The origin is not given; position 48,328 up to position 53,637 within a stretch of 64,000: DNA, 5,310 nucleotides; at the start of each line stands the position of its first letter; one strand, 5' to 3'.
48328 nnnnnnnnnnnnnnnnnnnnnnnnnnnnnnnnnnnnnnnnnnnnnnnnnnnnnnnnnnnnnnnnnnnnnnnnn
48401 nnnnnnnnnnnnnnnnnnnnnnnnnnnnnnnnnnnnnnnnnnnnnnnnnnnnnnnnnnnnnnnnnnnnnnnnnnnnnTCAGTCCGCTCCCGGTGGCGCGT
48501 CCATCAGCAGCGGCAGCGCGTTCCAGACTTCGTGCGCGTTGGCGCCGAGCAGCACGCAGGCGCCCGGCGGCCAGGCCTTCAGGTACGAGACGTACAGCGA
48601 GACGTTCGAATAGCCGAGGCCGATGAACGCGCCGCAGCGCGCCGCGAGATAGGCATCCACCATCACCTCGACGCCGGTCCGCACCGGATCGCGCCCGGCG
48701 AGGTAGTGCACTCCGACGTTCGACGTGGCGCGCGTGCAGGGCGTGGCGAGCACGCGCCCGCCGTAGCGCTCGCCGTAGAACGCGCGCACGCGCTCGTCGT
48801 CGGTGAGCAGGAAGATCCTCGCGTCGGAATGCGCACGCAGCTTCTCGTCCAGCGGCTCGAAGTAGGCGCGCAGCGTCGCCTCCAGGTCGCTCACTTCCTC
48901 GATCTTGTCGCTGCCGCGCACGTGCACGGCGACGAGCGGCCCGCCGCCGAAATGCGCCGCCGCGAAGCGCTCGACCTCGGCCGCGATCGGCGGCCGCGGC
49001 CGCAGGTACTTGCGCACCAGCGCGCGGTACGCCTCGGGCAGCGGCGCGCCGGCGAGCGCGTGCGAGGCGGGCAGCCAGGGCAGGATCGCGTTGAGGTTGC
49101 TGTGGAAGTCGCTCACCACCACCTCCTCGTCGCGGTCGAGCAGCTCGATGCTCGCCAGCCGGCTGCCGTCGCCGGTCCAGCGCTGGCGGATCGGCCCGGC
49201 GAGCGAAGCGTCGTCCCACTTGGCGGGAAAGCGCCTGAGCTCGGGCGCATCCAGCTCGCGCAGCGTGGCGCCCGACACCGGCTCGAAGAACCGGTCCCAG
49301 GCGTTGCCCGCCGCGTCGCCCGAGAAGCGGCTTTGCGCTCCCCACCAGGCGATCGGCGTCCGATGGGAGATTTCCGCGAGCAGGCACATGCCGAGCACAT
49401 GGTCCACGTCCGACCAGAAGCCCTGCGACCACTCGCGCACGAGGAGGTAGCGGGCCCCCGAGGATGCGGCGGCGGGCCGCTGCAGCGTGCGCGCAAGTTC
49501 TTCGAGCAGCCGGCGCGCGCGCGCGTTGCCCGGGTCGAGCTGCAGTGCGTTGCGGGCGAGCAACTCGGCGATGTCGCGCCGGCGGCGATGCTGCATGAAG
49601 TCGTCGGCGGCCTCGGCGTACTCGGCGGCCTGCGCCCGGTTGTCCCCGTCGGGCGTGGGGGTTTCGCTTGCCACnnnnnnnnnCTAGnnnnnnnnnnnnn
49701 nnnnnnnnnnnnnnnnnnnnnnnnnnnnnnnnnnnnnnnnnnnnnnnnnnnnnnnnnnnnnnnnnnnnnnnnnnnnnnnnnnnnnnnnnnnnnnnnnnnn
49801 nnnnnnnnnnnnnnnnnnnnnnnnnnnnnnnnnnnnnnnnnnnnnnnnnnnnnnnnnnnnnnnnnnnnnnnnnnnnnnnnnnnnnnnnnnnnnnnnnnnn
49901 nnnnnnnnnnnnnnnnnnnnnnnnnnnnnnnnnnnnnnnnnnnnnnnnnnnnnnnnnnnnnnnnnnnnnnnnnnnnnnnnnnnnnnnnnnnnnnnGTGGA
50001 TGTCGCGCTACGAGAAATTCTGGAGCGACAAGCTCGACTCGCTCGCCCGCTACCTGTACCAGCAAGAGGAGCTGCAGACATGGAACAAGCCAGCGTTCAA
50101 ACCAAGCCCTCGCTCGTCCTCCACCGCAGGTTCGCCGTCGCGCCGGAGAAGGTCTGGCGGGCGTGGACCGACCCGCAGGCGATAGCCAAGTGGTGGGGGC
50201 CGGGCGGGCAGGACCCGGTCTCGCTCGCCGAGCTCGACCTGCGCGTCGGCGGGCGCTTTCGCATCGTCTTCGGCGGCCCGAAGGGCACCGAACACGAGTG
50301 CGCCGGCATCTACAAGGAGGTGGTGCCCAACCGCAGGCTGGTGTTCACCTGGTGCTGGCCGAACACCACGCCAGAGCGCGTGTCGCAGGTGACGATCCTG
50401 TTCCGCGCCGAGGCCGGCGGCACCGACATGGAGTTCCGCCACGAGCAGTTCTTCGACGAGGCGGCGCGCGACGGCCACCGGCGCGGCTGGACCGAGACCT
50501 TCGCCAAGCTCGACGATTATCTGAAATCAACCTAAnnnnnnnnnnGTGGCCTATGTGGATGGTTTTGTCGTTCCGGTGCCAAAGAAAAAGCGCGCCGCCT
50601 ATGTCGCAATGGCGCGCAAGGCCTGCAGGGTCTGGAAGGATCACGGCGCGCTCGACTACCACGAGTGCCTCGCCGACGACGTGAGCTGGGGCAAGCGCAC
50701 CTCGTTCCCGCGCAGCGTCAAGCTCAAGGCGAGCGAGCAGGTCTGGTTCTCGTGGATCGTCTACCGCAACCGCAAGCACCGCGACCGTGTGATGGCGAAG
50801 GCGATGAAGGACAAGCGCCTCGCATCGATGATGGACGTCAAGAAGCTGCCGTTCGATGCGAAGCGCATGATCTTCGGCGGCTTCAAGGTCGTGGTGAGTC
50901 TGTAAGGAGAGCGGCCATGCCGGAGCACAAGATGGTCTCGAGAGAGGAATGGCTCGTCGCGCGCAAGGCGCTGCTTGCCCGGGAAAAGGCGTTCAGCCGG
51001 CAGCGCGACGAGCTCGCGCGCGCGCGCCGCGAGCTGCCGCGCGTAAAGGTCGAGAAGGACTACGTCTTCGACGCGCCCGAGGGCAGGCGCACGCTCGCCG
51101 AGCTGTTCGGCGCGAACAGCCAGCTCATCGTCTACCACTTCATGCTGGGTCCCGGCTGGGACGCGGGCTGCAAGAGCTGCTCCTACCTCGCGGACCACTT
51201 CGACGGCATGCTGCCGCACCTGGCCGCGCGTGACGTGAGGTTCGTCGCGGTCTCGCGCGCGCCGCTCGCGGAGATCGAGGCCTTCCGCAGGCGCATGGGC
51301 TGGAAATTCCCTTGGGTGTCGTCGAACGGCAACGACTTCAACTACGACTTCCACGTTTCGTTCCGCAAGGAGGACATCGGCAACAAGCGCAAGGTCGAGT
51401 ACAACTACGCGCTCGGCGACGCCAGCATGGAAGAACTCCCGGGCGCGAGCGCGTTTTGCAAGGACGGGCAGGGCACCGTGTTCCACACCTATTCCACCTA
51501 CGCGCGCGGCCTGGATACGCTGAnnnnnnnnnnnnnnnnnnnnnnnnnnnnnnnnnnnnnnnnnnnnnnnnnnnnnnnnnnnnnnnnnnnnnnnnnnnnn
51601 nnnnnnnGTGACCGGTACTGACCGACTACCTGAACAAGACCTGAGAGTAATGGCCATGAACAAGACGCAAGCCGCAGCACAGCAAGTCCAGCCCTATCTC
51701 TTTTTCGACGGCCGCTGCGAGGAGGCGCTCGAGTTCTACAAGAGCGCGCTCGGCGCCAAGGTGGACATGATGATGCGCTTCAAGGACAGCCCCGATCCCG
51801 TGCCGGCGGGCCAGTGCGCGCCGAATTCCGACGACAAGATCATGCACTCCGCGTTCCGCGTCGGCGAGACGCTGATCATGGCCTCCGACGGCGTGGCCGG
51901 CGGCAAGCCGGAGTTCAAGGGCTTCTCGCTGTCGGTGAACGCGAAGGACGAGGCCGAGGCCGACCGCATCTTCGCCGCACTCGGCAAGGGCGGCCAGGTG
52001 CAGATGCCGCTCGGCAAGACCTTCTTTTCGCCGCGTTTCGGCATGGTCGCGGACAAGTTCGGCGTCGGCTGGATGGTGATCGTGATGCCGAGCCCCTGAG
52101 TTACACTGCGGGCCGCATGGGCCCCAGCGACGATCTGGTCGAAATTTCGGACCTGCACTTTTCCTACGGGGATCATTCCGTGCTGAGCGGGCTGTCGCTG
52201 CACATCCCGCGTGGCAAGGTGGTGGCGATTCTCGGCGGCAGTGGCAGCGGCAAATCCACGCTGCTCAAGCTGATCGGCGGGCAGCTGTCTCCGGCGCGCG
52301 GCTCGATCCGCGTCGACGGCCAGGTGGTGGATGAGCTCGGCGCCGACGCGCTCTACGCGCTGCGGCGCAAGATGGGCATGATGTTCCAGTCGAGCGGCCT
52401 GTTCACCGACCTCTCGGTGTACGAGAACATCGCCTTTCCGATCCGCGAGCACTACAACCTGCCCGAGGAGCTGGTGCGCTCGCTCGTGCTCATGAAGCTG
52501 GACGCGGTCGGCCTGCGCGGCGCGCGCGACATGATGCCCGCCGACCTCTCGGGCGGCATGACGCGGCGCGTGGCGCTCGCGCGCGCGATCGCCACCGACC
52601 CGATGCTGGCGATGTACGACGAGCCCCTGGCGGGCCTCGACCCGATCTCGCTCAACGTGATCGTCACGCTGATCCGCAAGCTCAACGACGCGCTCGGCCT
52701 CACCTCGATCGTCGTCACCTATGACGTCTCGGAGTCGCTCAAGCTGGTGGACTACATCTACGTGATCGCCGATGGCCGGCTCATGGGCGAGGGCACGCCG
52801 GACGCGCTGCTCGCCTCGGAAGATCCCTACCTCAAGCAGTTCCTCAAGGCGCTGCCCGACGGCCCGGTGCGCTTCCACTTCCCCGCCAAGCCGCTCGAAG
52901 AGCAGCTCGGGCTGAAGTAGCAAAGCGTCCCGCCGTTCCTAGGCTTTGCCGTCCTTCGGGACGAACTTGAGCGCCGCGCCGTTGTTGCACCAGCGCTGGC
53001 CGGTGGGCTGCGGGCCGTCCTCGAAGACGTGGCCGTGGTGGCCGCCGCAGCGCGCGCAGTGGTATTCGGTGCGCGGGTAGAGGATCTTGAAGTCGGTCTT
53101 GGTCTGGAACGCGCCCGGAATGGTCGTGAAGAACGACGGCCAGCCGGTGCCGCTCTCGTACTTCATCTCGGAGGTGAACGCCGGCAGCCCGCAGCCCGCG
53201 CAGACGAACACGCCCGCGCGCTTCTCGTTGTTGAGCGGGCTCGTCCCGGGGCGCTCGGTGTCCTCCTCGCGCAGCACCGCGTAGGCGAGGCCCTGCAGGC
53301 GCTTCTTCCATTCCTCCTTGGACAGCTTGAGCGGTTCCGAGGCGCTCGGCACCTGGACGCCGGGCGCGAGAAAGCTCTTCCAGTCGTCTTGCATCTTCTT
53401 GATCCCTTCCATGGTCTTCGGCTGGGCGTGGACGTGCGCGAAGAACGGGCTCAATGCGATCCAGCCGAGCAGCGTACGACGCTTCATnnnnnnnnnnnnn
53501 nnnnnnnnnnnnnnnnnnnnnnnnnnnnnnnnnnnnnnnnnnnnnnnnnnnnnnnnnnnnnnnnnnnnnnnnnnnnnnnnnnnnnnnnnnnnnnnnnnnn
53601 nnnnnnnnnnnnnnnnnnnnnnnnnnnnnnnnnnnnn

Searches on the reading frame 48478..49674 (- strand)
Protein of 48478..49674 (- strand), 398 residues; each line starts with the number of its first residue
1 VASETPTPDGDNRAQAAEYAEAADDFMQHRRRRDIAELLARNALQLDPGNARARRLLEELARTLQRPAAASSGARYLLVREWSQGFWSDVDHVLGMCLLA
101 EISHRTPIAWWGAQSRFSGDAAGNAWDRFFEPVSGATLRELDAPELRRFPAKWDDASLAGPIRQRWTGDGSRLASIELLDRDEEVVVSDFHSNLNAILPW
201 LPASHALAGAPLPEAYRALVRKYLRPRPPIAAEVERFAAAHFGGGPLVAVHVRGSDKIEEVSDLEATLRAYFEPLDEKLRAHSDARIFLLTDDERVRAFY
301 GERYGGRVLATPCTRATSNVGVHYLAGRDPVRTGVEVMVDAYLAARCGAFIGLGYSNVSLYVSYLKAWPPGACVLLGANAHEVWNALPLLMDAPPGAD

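Call 13: search_protein_families(library=pfam, proteins=[window:48478-49674:-], max_evalue=0.001)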
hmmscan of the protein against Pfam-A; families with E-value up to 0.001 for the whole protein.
window:48478-49674:- (398 aa): 2 families
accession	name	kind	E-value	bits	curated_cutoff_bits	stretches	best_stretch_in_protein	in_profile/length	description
PF05830.17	NodZ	-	4.6e-05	22.8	28.3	1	222-352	144-280/322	Nodulation protein Z (NodZ)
PF19745.5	FUT8_N_cat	-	0.00088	18.6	27.6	0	221-304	334-422/499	Alpha-(1,6)-fucosyltransferase N- and catalytic domains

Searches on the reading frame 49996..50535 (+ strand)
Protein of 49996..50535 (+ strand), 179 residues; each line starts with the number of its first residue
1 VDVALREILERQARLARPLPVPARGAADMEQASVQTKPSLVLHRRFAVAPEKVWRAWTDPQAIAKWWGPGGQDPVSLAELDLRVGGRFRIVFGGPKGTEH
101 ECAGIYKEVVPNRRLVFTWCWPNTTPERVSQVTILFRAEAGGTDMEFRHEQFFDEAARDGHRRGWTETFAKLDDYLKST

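Call 13: search_protein_families(library=pfam, proteins=[window:49996-50535:+], max_evalue=0.001)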
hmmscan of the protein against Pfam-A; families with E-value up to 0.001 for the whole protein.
window:49996-50535:+ (179 aa): 2 families
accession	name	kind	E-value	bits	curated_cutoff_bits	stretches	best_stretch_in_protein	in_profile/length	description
PF08327.17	AHSA1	-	4.1e-32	111.5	22.1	1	48-177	2-125/125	Activator of Hsp90 ATPase homolog 1-like protein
PF10604.15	Polyketide_cyc2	-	0.0002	22.1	27.4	1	43-165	7-130/142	Polyketide cyclase / dehydrase and lipid transport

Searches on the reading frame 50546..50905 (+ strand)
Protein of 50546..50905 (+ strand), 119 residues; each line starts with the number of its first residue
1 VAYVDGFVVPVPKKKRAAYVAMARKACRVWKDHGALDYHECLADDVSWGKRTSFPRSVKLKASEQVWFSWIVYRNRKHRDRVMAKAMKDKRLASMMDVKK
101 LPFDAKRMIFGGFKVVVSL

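Call 13: search_protein_families(library=pfam, proteins=[window:50546-50905:+], max_evalue=0.001)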
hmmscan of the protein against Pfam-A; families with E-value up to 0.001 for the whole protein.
window:50546-50905:+ (119 aa): 1 family
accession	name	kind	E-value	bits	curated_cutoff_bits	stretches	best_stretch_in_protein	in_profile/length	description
PF07237.17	DUF1428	-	1.1e-37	128.8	27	1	3-104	2-101/102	Protein of unknown function (DUF1428)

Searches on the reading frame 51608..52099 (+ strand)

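Call 13: search_protein_families(library=pfam, proteins=[window:51608-52099:+], max_evalue=0.001)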
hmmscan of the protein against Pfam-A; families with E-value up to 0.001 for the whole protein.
window:51608-52099:+ (163 aa): 2 families
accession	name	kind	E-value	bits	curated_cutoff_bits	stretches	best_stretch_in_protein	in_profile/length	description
PF06983.19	3-dmu-9_3-mt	-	3.6e-14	53.7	24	1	26-158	2-116/116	3-demethylubiquinone-9 3-methyltransferase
PF00903.31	Glyoxalase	-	1.4e-09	38.8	20.6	1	30-156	5-120/121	Glyoxalase/Bleomycin resistance protein/Dioxygenase superfamily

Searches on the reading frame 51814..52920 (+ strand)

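Call 13: search_protein_families(library=pfam, proteins=[window:51814-52920:+], max_evalue=0.001)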
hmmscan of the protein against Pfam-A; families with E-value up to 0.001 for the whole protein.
window:51814-52920:+ (368 aa): 1 family
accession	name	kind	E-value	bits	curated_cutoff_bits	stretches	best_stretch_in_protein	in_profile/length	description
PF00005.33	ABC_tran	-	6.9e-31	108.1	25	1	124-273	1-137/137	ABC transporter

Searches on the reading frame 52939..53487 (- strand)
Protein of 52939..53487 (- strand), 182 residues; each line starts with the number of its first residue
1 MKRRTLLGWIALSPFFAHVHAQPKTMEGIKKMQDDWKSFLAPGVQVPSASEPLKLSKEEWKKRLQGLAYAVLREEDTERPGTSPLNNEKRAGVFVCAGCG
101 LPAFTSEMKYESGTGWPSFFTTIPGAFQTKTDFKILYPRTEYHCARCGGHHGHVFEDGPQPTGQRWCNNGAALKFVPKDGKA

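Call 13: search_protein_families(library=pfam, proteins=[window:52939-53487:-], max_evalue=0.001)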
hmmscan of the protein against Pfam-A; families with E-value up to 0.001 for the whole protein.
window:52939-53487:- (182 aa): 1 family
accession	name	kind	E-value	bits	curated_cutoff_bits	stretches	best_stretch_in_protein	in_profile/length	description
PF01641.26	SelR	-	3.1e-41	140.4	24.9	1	66-177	3-116/116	SelR domain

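Call 45: search_protein_families(library=ncbifam, proteins=[window:52939-53487:-], max_evalue=0.001)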
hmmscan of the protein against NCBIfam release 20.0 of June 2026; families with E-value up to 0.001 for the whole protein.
window:52939-53487:- (182 aa): 4 families
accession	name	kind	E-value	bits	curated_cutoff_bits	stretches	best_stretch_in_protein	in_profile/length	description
TIGR00357.1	TIGR00357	equivalog_domain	7.7e-43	145.7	113.05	1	55-179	2-127/134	peptide-methionine (R)-S-oxide reductase MsrB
NF004042.0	PRK05550.1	equivalog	8.6e-31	107.2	330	1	57-179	4-125/293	bifunctional methionine sulfoxide reductase B/A protein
NF010625.0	PRK14018.1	equivalog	2e-24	86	522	1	54-179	379-506/521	bifunctional peptide-methionine (S)-S-oxide reductase MsrA/peptide-methionine (R)-S-oxide reductase MsrB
NF004036.0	PRK05508.1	equivalog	2.6e-22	78.9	179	1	69-178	11-119/121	methionine-R-sulfoxide reductase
